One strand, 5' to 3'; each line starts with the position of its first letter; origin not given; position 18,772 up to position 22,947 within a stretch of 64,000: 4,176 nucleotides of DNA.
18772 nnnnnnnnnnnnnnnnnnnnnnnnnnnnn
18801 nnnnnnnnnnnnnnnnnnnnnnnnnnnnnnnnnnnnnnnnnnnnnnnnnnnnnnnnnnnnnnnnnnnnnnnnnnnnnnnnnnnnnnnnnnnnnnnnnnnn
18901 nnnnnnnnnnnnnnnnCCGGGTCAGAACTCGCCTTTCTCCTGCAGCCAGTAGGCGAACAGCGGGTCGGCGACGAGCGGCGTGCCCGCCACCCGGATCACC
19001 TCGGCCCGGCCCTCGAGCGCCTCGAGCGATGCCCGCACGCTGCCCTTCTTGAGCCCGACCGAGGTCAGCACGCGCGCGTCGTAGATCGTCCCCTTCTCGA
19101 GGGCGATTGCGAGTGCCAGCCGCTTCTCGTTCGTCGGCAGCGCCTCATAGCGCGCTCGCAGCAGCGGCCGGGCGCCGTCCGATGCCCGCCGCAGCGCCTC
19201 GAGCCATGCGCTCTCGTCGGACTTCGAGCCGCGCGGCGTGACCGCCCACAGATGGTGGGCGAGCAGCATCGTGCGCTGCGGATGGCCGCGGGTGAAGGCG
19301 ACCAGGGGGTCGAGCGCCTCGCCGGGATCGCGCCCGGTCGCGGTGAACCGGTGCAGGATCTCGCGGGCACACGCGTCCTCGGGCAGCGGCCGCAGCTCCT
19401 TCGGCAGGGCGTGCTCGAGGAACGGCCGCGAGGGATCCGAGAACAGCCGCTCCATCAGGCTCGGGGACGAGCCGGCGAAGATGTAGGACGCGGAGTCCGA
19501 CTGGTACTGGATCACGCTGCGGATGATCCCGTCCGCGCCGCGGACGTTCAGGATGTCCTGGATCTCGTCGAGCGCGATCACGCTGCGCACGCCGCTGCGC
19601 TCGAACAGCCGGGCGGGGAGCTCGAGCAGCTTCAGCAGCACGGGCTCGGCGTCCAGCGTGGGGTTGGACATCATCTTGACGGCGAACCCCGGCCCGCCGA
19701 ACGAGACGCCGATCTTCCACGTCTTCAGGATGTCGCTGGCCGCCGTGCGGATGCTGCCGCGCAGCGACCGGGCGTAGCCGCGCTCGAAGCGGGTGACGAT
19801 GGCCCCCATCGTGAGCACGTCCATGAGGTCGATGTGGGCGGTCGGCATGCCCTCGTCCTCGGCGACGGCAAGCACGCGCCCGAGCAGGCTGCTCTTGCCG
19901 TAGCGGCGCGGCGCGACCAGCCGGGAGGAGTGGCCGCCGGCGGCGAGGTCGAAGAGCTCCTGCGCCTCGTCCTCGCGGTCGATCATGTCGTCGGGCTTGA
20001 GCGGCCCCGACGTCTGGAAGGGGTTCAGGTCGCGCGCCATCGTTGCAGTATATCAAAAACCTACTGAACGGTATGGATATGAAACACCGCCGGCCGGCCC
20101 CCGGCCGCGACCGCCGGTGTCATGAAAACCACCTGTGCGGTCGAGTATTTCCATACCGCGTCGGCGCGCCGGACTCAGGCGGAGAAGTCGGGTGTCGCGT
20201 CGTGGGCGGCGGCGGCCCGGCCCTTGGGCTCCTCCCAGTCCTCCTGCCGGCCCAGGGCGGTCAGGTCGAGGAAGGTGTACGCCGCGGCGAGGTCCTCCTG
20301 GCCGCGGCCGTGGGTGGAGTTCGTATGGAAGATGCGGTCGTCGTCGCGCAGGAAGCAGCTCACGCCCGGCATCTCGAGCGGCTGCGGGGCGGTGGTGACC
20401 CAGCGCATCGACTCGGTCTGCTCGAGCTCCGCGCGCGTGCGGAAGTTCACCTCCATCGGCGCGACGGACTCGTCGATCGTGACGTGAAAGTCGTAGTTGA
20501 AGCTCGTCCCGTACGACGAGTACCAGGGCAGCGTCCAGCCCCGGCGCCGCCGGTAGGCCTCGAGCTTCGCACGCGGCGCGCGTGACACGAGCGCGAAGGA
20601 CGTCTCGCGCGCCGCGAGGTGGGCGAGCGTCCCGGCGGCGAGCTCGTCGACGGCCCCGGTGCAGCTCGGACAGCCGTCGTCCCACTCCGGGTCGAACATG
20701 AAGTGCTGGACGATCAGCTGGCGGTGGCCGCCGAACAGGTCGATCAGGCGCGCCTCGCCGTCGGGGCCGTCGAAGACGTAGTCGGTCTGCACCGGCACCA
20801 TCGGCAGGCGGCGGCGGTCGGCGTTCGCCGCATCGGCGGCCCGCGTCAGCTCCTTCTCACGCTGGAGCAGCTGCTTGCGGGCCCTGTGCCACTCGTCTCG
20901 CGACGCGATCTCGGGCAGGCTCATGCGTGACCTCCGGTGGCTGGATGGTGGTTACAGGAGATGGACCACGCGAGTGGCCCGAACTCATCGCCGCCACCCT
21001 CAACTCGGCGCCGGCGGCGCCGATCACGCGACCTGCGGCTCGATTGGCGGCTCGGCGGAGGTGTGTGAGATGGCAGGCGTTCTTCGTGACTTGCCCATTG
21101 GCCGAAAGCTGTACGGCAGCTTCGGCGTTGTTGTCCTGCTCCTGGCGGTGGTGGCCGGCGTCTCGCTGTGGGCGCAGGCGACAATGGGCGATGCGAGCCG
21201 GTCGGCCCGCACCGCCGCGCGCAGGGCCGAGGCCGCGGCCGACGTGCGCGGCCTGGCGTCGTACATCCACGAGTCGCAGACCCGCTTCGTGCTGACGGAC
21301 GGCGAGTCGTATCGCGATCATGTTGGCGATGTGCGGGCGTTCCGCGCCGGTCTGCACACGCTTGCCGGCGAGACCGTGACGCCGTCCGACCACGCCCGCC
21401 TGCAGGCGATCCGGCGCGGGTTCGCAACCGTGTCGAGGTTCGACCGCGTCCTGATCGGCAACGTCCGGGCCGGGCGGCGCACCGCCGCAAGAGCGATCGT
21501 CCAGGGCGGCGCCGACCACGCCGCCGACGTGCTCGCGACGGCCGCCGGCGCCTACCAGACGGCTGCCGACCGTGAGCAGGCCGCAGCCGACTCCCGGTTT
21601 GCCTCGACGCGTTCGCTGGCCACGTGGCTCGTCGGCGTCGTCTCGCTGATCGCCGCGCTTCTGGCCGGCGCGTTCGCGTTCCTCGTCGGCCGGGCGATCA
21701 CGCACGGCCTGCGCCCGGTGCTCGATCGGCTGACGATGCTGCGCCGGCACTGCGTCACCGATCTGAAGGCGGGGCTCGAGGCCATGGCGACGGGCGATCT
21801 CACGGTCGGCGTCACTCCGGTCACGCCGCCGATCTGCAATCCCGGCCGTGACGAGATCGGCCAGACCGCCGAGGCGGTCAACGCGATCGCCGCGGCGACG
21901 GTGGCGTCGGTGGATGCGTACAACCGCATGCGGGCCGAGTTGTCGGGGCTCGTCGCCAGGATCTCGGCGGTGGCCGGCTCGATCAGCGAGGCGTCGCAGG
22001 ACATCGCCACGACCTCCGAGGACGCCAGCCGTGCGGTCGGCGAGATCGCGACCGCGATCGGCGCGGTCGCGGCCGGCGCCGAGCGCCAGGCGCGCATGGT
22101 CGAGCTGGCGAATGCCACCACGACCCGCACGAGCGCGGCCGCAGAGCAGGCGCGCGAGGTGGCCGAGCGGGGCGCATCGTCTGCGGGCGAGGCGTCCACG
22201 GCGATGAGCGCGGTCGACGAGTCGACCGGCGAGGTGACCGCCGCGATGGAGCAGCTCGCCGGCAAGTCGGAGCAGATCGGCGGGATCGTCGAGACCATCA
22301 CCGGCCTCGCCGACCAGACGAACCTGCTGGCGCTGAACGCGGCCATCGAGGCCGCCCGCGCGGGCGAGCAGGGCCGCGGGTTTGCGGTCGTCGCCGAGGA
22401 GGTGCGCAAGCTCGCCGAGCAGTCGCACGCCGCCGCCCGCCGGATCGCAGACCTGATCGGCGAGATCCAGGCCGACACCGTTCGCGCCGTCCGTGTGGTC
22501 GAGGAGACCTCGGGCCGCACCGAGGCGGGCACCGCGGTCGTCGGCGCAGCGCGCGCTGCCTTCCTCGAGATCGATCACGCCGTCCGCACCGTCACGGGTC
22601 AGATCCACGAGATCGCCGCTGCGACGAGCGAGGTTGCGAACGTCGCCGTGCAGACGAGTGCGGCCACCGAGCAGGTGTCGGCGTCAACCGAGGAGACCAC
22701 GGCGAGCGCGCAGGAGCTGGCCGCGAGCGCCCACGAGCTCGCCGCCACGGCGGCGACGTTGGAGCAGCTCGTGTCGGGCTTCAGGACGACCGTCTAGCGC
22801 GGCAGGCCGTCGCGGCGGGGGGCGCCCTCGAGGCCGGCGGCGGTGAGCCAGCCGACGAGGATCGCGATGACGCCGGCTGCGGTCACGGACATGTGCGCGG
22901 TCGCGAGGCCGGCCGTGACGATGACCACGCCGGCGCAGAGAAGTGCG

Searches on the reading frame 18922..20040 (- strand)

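Call 76: search_protein_families(library=pfam, proteins=[window:18922-20040:-], max_evalue=0.0001)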
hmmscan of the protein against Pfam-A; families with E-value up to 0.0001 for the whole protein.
window:18922-20040:- (372 aa): 1 family
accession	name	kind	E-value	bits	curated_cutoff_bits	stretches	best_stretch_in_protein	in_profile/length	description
PF14516.12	AAA_35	-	7.6e-05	22.1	27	0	25-74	20-69/331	AAA-like domain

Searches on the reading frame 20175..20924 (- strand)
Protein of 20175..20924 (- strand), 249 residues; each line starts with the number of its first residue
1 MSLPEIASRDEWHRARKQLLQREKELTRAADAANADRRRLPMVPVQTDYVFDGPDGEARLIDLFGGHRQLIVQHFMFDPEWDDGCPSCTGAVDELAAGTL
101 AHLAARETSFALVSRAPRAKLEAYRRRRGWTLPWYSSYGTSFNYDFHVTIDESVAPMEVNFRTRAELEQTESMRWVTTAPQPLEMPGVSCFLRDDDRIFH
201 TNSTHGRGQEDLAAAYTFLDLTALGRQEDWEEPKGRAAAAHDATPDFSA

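Call 76: search_protein_families(library=pfam, proteins=[window:20175-20924:-], max_evalue=0.0001)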
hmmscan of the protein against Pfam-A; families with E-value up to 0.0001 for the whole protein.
window:20175-20924:- (249 aa): 1 family
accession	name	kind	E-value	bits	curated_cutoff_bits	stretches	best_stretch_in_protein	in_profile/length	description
PF05988.18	DUF899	-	2.1e-83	279.8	27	1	1-232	1-212/224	Bacterial protein of unknown function (DUF899)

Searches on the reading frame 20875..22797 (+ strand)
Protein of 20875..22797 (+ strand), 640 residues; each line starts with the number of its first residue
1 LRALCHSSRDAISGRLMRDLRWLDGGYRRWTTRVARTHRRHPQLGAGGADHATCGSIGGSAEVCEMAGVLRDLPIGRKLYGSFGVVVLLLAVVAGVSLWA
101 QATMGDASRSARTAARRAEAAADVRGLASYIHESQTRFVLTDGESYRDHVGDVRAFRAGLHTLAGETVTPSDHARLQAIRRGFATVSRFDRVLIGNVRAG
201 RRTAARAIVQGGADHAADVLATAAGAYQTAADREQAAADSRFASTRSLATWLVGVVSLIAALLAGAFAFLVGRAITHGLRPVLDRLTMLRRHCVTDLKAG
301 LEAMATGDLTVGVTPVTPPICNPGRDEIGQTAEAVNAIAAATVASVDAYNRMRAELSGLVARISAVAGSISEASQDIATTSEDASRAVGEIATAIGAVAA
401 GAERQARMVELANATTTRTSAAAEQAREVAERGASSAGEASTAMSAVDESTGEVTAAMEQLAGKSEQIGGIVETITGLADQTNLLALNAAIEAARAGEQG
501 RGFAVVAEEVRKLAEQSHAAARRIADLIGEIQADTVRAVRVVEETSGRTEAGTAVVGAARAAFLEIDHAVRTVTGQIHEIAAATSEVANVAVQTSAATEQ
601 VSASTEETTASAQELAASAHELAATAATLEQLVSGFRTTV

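Call 76: search_protein_families(library=pfam, proteins=[window:20875-22797:+], max_evalue=0.0001)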
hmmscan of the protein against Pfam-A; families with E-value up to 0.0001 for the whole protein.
window:20875-22797:+ (640 aa): 1 family
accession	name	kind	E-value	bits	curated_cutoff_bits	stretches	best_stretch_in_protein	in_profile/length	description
PF00015.26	MCPsignal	-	1.5e-44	152.3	34.6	1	428-603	9-170/172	Methyl-accepting chemotaxis protein (MCP) signalling domain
